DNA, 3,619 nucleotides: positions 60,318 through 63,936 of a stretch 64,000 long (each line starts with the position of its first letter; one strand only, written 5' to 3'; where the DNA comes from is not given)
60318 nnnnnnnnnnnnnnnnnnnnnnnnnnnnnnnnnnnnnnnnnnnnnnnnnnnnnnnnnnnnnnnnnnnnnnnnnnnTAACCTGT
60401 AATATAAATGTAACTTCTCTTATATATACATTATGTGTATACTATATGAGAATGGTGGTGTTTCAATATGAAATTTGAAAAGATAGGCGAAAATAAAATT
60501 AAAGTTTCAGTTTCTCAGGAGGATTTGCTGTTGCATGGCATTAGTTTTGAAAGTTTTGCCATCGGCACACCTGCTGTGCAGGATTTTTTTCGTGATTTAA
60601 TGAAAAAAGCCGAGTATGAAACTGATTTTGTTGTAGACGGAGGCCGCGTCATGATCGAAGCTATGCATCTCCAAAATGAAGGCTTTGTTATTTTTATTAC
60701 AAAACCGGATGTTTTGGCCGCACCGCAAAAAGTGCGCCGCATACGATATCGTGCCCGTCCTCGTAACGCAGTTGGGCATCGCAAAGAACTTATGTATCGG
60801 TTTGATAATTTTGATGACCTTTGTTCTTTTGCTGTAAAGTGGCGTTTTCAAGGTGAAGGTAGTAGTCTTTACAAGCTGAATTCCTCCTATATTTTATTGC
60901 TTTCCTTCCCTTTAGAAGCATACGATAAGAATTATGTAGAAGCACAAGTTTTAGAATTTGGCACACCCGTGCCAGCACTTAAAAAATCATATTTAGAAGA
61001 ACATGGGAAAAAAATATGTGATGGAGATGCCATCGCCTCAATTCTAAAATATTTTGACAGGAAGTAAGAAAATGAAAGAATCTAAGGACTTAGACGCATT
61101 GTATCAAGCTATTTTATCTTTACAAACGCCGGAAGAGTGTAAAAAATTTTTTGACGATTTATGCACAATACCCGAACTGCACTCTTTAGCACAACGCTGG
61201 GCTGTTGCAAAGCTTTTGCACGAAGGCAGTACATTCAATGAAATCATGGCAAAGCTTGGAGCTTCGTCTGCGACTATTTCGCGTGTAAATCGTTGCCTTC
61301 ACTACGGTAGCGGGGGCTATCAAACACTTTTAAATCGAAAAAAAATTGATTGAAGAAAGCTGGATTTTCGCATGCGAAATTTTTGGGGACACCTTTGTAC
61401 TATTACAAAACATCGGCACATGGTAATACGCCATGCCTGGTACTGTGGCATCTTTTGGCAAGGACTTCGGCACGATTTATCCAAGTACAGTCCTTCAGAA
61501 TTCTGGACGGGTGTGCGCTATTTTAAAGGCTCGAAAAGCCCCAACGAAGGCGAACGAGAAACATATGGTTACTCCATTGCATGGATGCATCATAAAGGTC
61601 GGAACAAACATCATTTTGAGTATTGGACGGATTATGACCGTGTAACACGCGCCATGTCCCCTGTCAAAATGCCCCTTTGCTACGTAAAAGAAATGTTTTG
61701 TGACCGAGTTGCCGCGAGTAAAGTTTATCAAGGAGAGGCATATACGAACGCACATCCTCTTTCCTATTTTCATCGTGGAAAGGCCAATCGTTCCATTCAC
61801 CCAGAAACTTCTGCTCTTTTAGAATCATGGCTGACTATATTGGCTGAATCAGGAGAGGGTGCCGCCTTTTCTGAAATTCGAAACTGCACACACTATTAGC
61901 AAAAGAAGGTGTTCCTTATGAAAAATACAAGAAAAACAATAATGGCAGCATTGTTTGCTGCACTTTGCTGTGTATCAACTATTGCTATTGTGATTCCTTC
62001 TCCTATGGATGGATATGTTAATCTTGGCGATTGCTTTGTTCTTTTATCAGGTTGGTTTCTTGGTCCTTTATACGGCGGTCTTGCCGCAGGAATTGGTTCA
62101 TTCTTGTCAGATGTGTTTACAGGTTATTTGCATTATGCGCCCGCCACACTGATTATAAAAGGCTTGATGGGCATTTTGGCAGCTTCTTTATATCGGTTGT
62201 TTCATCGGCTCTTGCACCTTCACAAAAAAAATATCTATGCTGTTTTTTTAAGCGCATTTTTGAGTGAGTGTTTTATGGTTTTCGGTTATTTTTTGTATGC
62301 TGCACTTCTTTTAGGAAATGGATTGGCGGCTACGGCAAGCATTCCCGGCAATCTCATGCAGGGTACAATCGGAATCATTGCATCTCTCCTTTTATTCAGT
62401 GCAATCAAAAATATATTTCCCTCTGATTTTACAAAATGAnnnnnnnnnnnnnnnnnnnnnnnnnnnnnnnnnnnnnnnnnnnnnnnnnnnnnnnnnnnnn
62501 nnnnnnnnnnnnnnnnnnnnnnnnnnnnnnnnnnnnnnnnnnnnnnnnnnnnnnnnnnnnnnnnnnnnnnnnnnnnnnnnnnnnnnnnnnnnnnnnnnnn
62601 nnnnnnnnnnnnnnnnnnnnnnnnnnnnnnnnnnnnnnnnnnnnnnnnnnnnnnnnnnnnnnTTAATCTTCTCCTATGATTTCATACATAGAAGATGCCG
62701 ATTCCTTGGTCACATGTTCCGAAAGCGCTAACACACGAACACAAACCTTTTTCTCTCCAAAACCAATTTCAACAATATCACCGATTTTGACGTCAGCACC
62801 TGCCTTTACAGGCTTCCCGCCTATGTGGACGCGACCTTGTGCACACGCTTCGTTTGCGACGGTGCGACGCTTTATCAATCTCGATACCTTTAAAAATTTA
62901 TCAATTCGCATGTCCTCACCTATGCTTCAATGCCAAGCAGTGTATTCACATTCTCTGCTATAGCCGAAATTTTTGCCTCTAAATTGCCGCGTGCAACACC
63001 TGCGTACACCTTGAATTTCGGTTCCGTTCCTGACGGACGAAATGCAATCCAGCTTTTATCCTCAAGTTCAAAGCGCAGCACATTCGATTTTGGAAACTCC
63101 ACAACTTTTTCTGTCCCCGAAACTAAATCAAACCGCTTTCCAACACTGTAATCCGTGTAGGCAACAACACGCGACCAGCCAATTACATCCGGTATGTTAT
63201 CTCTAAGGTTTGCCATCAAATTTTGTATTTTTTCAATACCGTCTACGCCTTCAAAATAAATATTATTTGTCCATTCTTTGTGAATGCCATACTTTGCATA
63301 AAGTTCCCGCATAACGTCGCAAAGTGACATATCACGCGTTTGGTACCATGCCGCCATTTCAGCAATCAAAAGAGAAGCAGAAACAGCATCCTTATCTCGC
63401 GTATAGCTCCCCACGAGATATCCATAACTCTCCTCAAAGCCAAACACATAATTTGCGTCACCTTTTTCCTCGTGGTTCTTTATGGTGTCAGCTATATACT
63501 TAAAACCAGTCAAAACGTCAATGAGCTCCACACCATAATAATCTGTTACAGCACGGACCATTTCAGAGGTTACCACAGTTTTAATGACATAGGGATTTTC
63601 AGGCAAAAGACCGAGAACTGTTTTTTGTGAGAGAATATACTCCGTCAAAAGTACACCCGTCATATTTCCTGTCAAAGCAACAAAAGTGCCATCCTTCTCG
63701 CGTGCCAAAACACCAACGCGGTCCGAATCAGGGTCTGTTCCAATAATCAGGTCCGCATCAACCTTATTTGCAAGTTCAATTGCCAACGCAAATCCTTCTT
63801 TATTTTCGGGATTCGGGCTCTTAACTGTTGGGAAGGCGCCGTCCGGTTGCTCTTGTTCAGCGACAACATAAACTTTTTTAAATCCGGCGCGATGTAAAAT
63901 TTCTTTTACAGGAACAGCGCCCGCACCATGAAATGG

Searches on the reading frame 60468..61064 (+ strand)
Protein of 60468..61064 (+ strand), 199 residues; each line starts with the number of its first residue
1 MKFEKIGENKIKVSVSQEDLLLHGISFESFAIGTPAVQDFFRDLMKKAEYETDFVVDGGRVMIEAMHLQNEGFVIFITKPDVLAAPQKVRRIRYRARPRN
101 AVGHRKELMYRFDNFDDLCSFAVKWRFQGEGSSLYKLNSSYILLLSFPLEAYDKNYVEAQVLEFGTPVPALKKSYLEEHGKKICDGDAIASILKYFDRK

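Call 32: search_protein_families(library=pfam, proteins=[window:60468-61064:+], max_evalue=0.00001)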
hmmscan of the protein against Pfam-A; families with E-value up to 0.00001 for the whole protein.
window:60468-61064:+ (199 aa): 1 family
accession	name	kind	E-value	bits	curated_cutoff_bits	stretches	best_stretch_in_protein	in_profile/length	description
PF05389.17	MecA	-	3.2e-37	128.8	22.5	1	1-191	1-220/221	Negative regulator of genetic competence (MecA)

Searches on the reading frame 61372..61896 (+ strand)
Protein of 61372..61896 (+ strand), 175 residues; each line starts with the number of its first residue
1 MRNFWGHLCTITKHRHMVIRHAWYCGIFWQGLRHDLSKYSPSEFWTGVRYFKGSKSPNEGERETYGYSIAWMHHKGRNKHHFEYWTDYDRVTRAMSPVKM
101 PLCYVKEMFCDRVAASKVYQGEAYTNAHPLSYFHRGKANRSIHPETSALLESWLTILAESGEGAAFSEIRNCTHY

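Call 43: search_protein_families(library=pfam, proteins=[window:61372-61896:+], max_evalue=0.01)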
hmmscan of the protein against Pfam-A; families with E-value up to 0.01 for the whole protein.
window:61372-61896:+ (175 aa): 1 family
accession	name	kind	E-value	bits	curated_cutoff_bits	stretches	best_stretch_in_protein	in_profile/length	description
PF18907.5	DUF5662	-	9.5e-39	133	27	1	5-155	3-155/156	Family of unknown function (DUF5662)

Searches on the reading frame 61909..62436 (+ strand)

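Call 43: search_protein_families(library=pfam, proteins=[window:61909-62436:+], max_evalue=0.01)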
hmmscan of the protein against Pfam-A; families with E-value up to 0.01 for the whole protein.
window:61909-62436:+ (176 aa): 2 families
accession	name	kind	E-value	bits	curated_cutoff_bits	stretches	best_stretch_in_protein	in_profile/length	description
PF07155.17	ECF-ribofla_trS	-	1.5e-32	113.4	26.7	1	6-167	3-171/172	ECF-type riboflavin transporter, S component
PF12822.12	ECF_trnsprt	-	5.3e-11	43.3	30.7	1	9-165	2-167/169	ECF transporter, substrate-specific component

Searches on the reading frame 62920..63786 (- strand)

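Call 32: search_protein_families(library=pfam, proteins=[window:62920-63786:-], max_evalue=0.00001)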
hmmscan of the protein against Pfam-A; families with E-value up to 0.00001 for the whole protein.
window:62920-63786:- (288 aa): 1 family
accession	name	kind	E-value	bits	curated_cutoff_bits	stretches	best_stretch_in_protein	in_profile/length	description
PF02880.22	PGM_PMM_III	-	3.3e-22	79.2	20.7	1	40-166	2-115/115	Phosphoglucomutase/phosphomannomutase, alpha/beta/alpha domain III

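Call 79: search_protein_families(library=ncbifam, proteins=[window:62920-63786:-], max_evalue=0.00001)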
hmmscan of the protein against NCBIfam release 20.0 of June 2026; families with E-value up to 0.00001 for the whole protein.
window:62920-63786:- (288 aa): 3 families
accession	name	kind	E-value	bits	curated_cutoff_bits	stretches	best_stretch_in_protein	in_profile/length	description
TIGR03990.1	Arch_GlmM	equivalog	1.1e-17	64.1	439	1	4-159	224-359/444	phosphoglucosamine mutase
TIGR01132.1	pgm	equivalog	4.6e-13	48.4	778.05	1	1-148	288-427/546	phosphoglucomutase (alpha-D-glucose-1,6-bisphosphate-dependent)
NF005737.0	PRK07564.1-1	equivalog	2.6e-08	32.9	378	1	66-255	317-489/543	alpha-D-glucose phosphate-specific phosphoglucomutase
